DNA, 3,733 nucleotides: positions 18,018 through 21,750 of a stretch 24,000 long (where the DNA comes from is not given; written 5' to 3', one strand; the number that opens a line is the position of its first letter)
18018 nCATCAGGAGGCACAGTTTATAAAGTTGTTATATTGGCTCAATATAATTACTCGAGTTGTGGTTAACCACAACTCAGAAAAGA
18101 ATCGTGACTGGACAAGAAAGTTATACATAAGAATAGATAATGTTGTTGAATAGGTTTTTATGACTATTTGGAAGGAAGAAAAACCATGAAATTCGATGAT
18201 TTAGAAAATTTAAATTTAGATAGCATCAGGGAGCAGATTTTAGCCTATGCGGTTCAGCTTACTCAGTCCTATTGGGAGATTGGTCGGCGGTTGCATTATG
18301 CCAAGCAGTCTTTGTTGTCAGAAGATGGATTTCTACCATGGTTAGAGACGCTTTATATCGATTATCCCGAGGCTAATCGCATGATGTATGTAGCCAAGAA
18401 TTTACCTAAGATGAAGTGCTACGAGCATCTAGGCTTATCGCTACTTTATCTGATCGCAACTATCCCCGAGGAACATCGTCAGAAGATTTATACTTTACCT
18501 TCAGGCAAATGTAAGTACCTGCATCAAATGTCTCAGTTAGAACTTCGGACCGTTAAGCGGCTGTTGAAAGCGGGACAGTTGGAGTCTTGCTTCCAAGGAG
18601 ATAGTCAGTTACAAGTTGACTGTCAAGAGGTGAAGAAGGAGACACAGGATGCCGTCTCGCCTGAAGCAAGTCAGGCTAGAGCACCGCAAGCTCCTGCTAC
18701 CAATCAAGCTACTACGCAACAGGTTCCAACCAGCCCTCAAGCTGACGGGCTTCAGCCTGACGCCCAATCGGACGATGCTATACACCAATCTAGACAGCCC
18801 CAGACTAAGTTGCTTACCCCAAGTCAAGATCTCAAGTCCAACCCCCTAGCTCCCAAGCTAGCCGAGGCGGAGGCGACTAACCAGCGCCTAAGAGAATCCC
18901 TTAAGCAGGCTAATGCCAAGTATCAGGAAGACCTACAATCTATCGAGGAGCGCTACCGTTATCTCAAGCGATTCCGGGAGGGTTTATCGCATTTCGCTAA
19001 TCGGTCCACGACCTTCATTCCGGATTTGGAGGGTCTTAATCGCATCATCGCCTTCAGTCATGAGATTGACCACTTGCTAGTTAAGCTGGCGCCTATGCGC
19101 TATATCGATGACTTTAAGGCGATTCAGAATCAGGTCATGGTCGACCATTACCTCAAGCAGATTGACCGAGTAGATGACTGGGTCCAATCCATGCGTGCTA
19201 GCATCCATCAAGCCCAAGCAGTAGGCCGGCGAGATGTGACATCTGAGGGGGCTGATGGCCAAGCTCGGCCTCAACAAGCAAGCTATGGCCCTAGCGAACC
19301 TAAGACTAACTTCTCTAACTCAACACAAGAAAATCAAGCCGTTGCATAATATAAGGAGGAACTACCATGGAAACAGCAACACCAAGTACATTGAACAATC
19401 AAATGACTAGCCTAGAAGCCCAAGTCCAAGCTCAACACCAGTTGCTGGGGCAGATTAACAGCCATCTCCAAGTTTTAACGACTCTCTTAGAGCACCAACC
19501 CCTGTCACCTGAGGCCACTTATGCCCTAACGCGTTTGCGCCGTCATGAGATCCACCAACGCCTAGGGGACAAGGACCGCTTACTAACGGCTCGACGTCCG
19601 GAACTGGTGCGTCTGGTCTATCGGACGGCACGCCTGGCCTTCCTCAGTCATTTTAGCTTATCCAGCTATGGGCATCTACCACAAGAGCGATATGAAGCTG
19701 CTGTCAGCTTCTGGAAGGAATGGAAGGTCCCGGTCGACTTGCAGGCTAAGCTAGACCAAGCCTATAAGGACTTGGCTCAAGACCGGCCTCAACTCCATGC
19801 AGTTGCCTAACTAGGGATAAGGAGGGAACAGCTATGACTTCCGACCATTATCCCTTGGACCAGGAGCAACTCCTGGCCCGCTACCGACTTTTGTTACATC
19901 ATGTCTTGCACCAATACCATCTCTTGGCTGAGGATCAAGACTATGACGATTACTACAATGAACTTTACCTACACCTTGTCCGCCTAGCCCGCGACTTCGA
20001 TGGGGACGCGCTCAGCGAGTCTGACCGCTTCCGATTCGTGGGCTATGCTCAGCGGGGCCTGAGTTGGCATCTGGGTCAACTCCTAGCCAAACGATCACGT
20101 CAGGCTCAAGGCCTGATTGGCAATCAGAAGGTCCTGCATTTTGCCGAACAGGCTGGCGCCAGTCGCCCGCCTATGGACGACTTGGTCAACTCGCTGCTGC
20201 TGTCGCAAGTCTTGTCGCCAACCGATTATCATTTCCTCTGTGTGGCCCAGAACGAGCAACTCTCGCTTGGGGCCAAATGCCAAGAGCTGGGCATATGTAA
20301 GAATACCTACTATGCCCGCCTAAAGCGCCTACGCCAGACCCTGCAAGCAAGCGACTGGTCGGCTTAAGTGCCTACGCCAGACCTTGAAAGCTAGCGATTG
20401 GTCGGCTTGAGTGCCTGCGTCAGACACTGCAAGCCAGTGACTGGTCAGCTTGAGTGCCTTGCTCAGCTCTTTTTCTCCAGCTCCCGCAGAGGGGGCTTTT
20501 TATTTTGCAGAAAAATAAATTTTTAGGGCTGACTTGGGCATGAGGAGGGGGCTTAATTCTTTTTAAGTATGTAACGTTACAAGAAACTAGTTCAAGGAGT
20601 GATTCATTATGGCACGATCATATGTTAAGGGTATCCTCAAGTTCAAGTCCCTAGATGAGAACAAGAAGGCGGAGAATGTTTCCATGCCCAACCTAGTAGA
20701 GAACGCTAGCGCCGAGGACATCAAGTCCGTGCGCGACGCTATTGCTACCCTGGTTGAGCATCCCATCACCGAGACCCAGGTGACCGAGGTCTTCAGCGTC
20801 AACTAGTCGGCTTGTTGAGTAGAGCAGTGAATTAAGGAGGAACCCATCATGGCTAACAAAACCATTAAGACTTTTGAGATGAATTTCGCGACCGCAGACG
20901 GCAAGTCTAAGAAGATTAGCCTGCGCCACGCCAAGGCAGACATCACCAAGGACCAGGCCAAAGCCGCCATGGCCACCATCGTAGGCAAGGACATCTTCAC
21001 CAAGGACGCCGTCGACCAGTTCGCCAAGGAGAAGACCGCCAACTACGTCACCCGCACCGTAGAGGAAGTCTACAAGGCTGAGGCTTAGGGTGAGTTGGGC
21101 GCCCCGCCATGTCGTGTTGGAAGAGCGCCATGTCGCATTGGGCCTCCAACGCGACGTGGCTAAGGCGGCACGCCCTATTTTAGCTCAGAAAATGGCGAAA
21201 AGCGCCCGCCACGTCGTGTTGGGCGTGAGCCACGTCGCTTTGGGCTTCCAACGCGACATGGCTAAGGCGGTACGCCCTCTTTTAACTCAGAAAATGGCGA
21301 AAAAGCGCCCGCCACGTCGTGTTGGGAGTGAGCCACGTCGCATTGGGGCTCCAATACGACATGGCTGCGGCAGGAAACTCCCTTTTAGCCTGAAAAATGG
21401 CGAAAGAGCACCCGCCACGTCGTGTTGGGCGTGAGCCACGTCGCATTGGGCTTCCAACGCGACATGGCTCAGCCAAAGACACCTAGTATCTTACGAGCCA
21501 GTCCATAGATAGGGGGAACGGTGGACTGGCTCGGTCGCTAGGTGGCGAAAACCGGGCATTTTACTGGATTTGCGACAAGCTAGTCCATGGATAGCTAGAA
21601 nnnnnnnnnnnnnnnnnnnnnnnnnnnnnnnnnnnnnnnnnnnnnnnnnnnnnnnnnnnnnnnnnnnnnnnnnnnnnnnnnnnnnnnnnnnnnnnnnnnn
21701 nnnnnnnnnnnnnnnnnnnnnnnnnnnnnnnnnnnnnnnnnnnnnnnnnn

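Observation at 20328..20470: Three stacked copies of the sigma-like gene's 3' end, each encoding the same peptide plus a stop, differing almost only at synonymous sites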

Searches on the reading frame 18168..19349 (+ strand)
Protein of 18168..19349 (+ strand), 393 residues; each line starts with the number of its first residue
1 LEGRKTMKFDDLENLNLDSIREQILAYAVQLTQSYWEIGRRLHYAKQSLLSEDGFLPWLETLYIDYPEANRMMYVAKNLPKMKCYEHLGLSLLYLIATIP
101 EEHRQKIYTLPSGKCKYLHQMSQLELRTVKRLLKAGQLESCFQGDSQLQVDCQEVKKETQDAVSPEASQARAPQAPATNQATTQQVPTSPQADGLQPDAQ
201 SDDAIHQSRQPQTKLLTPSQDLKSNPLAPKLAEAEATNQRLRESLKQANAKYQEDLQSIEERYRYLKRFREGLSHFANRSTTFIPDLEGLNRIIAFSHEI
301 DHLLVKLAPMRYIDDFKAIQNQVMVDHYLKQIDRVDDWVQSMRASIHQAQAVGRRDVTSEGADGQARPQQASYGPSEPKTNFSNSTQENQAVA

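Call 7: search_protein_families(library=pfam, proteins=[window:18168-19349:+], max_evalue=0.01)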
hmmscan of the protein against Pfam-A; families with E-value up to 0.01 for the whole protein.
window:18168-19349:+ (393 aa): 0 families

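Call 8: search_protein_families(library=phrogs, proteins=[window:18168-19349:+], max_evalue=0.01)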
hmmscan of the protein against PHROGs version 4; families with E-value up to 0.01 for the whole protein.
window:18168-19349:+ (393 aa): 4 families
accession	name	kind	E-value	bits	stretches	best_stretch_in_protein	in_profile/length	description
phrog_1733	-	unknown function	1e-24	88.5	1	11-347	9-295/305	-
phrog_11916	-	unknown function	1.8e-13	51.8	1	45-137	4-97/107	-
phrog_15609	-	unknown function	3.5e-06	27.6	1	33-269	29-243/316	-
phrog_26472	-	unknown function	0.0023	18.6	1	73-102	1-30/31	-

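Call 44: search_protein_families(library=ncbifam, proteins=[window:18168-19349:+], max_evalue=1)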
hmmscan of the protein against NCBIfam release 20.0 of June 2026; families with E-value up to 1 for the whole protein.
window:18168-19349:+ (393 aa): 0 families

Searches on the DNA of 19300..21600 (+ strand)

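Call 6: search_dna_similar(query=window:19300-21600:+, collection=phages, mode=distant, max_rows=30)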
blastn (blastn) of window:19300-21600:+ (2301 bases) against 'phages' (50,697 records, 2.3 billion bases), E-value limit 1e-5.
No match.

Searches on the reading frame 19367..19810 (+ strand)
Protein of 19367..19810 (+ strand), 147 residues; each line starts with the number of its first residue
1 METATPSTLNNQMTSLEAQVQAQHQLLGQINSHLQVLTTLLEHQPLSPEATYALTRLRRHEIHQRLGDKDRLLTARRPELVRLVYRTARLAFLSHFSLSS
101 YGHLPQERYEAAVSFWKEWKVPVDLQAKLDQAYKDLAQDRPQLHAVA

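Call 7: search_protein_families(library=pfam, proteins=[window:19367-19810:+], max_evalue=0.01)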
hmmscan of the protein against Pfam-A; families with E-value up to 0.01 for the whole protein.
window:19367-19810:+ (147 aa): 1 family
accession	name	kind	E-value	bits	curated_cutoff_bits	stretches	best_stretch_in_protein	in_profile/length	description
PF10552.14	ORF6C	-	1.6e-12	47.8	22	1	16-128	2-113/114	ORF6C domain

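Call 8: search_protein_families(library=phrogs, proteins=[window:19367-19810:+], max_evalue=0.01)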
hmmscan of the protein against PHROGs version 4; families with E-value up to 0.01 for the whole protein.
window:19367-19810:+ (147 aa): 2 families
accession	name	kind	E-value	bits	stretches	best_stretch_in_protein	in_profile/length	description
phrog_463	-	transcription regulation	8.5e-10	39.6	1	11-131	121-240/250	anti-repressor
phrog_373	-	transcription regulation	0.0037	17.6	1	27-136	218-322/373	anti-repressor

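Call 24: find_encoding_contigs(protein=window:19367-19810:+, flank=2500, max_places=10)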
Protein window:19367-19810:+ (147 aa): 24 contigs read that carry it; 5 places shown.
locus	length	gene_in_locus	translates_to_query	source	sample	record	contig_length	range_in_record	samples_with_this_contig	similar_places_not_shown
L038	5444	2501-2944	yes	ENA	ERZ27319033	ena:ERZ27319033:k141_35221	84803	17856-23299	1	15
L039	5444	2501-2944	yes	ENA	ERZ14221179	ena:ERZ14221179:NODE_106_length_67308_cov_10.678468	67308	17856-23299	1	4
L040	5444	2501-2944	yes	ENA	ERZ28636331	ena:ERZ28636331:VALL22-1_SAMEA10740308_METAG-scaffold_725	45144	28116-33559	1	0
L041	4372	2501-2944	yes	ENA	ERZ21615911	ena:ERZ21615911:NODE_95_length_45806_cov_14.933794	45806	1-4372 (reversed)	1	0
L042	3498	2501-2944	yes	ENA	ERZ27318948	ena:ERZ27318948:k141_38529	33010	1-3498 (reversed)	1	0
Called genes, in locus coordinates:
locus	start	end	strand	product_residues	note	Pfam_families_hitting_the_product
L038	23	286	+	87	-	PF13783:DUF4177 (weak)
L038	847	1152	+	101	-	PF01381:HTH_3, PF13443:HTH_26 (weak)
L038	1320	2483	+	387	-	-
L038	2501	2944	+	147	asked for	PF10552:ORF6C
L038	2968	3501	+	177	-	-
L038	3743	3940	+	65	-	PF07872:DUF1659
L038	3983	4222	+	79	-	PF11148:DUF2922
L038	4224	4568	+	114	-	-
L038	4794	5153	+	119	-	-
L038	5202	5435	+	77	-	PF16938:Phage_holin_Dp1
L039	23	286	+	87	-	PF13783:DUF4177 (weak)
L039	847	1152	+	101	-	PF01381:HTH_3, PF13443:HTH_26 (weak)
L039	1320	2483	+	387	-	-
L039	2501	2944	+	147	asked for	PF10552:ORF6C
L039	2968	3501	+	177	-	-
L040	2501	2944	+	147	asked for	PF10552:ORF6C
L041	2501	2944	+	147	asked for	PF10552:ORF6C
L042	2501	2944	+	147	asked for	PF10552:ORF6C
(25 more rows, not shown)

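Call 44: search_protein_families(library=ncbifam, proteins=[window:19367-19810:+], max_evalue=1)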
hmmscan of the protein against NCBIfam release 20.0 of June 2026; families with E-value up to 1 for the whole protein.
window:19367-19810:+ (147 aa): 1 family
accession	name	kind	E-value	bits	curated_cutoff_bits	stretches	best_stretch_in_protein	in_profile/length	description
TIGR02418.1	acolac_catab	equivalog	0.14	10.6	551.1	1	10-60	293-343/539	acetolactate synthase AlsS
